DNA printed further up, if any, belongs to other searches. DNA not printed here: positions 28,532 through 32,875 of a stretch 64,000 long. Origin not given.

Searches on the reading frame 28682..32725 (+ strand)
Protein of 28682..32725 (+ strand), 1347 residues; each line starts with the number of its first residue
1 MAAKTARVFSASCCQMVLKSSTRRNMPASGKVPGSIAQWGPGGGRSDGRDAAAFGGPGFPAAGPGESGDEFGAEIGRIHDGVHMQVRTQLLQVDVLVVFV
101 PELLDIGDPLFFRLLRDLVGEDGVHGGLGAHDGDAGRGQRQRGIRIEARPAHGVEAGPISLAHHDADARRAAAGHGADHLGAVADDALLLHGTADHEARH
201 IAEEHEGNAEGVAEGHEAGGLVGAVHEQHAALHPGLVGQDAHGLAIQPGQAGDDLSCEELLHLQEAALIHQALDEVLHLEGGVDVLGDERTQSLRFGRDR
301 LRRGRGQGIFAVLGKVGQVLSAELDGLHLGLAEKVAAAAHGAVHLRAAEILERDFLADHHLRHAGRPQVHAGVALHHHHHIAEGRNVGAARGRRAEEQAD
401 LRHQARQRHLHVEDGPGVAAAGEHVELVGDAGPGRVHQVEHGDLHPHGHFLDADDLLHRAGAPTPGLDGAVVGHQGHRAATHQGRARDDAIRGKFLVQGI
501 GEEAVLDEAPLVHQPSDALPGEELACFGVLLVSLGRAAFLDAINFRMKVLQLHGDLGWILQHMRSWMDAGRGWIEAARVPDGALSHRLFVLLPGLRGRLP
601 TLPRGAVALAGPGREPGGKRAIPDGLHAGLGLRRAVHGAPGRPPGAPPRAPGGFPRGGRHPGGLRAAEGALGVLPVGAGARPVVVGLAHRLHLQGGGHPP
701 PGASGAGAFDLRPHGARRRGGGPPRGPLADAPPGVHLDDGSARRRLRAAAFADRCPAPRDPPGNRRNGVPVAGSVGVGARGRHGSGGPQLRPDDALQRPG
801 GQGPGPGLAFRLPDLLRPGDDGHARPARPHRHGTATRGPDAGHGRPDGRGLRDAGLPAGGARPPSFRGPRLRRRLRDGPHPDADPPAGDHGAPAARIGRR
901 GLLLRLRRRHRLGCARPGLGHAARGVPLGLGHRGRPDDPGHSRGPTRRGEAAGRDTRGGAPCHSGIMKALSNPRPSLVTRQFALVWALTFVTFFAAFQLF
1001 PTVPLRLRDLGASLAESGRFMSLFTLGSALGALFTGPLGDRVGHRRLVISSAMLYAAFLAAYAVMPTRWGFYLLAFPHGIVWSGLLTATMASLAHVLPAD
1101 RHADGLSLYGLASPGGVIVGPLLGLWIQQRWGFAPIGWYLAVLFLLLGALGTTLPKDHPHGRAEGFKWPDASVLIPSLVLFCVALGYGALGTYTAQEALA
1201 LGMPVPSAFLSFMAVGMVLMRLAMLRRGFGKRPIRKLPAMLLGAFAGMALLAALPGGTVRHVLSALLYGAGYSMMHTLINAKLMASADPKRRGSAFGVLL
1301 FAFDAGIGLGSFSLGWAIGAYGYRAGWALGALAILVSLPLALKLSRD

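Call 80: search_protein_families(library=pfam, proteins=[window:28682-32725:+], max_evalue=0.00001)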
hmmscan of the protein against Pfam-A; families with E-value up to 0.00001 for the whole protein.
window:28682-32725:+ (1347 aa): 1 family
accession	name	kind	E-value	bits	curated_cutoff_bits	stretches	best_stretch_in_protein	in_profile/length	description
PF07690.21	MFS_1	-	4.1e-36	125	33.4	1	986-1310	2-346/347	Major Facilitator Superfamily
